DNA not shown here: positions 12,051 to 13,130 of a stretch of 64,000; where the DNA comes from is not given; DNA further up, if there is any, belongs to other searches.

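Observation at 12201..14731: IS-bracketed, extremely A+T-rich LanC-like cyclase fragment plus S41 peptidase pair: possible relic of a RiPP-type modification system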

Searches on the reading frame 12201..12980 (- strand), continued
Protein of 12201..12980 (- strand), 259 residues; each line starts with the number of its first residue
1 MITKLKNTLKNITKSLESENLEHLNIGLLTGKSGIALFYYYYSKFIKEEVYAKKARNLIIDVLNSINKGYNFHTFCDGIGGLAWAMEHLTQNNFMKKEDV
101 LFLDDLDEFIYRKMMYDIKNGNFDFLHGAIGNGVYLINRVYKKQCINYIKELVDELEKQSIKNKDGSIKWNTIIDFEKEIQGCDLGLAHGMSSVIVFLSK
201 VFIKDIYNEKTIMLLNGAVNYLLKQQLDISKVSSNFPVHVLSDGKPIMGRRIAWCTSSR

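Call 33: find_related_loci(query=A2, collection=genome_contigs, flank=10000)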
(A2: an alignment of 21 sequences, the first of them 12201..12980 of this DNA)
Query A2 (259 aa) in genome_contigs; peptide patterns used: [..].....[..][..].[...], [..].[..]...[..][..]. (x = any residue, [..] = any of these).
599 stretches matched a pattern (row limit reached: there are more); 541 encode a relative of the query (tblastn E <= 1e-3); the best 80 are kept; 80 distinct loci.
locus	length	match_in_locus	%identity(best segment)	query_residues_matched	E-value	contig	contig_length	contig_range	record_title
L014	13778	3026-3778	50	6-255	2e-81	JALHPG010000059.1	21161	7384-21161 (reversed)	MAG: Bacteroidia bacterium isolate bin.223_sub c_000000010375, whole genome shotgun sequence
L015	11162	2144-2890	45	5-255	2e-73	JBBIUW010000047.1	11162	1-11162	MAG: Sphingobacteriaceae bacterium isolate BR1F70218_bin_62 NODE_2734_length_11162_cov_0.828364, whole genome shotgun se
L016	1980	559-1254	43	25-255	5e-68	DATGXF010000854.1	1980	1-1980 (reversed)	MAG TPA_asm: Candidatus Deferrimicrobium sp. isolate SMAG_U10602 k141_334019, whole genome shotgun sequence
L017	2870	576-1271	42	25-255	2e-65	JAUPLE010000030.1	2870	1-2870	MAG: Acidobacteriota bacterium isolate erpe_2018_pw_9hr_WHONDRS-PP48-000088_B_bin.18 scaffold_39711, whole genome shotgu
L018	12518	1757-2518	40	1-255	4e-62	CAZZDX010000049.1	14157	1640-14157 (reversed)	MAG TPA_asm: uncultured Bacteroidales bacterium isolate SRP178699_co3_119 genome assembly, contig: NODE_2270_length_1415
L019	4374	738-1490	40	3-255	2e-61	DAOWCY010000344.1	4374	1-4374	MAG TPA_asm: Candidatus Aminicenantes bacterium isolate CSMAG_1899 CSMAG_1899_k141_1782155_length_4374_cov_15.9353, whol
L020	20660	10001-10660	41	36-255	2e-61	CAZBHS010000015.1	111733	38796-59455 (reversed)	MAG TPA_asm: uncultured Clostridia bacterium isolate binchicken_co42_202 genome assembly, contig: NODE_57_length_111733_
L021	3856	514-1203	41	25-255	2e-59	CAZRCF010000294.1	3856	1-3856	MAG TPA_asm: uncultured Lentimicrobiaceae bacterium isolate binchicken_co340_7 genome assembly, contig: NODE_12191_lengt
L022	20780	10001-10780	37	5-255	1e-58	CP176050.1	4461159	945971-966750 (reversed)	Flavobacteriaceae bacterium M23B6Z8 chromosome, complete genome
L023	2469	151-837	42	25-255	3e-58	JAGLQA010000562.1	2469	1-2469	MAG: Candidatus Aminicenantes bacterium isolate RS_8_31 ROV157_8.bin.31.fa_562, whole genome shotgun sequence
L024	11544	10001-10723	42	11-255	2e-57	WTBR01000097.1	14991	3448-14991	MAG: Bacteroidales bacterium isolate GLR59 c_000000528058, whole genome shotgun sequence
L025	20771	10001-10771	38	5-255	3e-57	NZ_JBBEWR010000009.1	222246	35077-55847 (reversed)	Ascidiimonas aurantiaca strain N5DA8-2C Scaffold7_1, whole genome shotgun sequence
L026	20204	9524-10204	43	27-255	1e-56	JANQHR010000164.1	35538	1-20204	MAG: Bacteroidales bacterium isolate PL24a_bin.19 k99_8196451, whole genome shotgun sequence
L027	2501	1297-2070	39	4-255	5e-56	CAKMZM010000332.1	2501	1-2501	uncultured Flavobacteriaceae bacterium isolate EG16N_Bin3 genome assembly, contig: NODE_1924_length_2501_cov_58.611611,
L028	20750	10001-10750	39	5-255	3e-55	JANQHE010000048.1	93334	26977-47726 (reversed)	MAG: Bacteroidales bacterium isolate PL23b_bin.85 k99_487585, whole genome shotgun sequence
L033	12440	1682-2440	39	3-255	8e-54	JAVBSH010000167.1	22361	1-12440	MAG: Bacteroidales bacterium isolate EPI_MAG_00218 c_000011471733, whole genome shotgun sequence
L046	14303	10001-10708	39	19-255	9e-51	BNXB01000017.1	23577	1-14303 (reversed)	Bacteroidia bacterium PG1894_155 DNA, sequence017, whole genome shotgun sequence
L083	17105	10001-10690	39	25-255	2e-47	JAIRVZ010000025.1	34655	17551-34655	MAG: Dysgonamonadaceae bacterium isolate Fux382_bin49 k119_265771, whole genome shotgun sequence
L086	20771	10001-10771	37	3-255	3e-47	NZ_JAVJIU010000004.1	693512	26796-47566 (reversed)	Christiangramia sediminicola strain SM2212 SM2212_4, whole genome shotgun sequence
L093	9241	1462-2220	36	3-255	1e-46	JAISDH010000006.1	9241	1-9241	MAG: Bacteroidales bacterium isolate Gx485_bin121 k119_536245, whole genome shotgun sequence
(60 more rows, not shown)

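Call 49: search_protein_families(library=pfam, proteins=[L083:11119-13368:-, L083:9530-9904:+, L033:815-1375:+, L033:8689-10527:+, L033:10620-12113:+, L046:7740-9011:+, L086:4128-4880:+, L086:9099-9911:+, L093:5194-6999:+], max_evalue=0.01)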
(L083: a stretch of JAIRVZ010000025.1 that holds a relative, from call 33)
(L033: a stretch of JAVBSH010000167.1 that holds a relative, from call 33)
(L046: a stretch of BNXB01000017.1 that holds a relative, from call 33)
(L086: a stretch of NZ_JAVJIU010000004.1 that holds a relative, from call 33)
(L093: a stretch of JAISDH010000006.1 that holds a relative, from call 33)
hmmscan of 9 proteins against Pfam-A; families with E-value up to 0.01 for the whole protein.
L083:11119-13368:- (749 aa): 1 family
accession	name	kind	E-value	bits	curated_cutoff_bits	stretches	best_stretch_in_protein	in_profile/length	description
PF03572.23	Peptidase_S41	-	3.2e-12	46.8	24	1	639-723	78-165/165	Peptidase family S41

L083:9530-9904:+ (124 aa): 0 families

L033:815-1375:+ (186 aa): 7 families
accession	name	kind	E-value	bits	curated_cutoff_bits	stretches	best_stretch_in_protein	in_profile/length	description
PF08281.18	Sigma70_r4_2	-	2.6e-17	62.6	25.7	1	128-180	2-54/54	Sigma-70, region 4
PF04545.22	Sigma70_r4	-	1.6e-12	47.2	24.1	1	133-182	1-50/50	Sigma-70, region 4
PF04542.20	Sigma70_r2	-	0.00017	21.7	24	1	32-89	9-68/71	Sigma-70 region 2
PF13412.12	HTH_24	-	0.0017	18.3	21.9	1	153-175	18-40/48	Winged helix-turn-helix DNA-binding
PF16509.11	KORA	-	0.0038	17.8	26.7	1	136-180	14-58/84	TrfB plasmid transcriptional repressor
PF13384.12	HTH_23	-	0.0069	16.6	24.6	0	149-175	15-40/50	Homeodomain-like domain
PF07638.17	Sigma70_ECF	-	0.0076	16.6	21.1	0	122-183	122-182/185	ECF sigma factor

L033:8689-10527:+ (612 aa): 2 families
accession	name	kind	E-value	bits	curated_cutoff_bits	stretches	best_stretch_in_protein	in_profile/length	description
PF04055.27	Radical_SAM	-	4.5e-11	43.6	29.5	1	265-426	5-163/166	Radical SAM superfamily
PF02310.24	B12-binding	-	0.00059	20.1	32.1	0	152-196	73-117/121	B12 binding domain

L033:10620-12113:+ (497 aa): 2 families
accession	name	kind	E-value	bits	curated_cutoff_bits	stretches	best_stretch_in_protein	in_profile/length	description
PF04055.27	Radical_SAM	-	4.6e-15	56.6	29.5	1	151-302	1-145/166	Radical SAM superfamily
PF13353.11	Fer4_12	-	7.8e-06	26.7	22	1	156-245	14-99/137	4Fe-4S single cluster domain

L046:7740-9011:+ (423 aa): 2 families
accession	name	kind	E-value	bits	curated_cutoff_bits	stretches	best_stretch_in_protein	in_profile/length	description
PF05139.19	Erythro_esteras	-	1.5e-06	28.6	26.4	1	254-345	181-263/358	Erythromycin esterase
PF04187.18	Cofac_haem_bdg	-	0.005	17.3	27.7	0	58-156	5-106/213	Haem-binding uptake, Tiki superfamily, ChaN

L086:4128-4880:+ (250 aa): 1 family
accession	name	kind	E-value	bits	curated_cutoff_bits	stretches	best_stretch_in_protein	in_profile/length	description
PF13715.12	CarbopepD_reg_2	-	0.00011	22.6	32.2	1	39-108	17-88/88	CarboxypepD_reg-like domain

L086:9099-9911:+ (270 aa): 1 family
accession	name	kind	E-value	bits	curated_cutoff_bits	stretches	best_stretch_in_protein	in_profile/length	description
PF05139.19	Erythro_esteras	-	2.3e-21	77.3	26.4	1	50-263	144-358/358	Erythromycin esterase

L093:5194-6999:+ (601 aa): 1 family
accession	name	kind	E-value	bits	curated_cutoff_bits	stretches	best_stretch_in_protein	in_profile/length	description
PF03572.23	Peptidase_S41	-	6.3e-17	62.1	24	1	398-577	2-165/165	Peptidase family S41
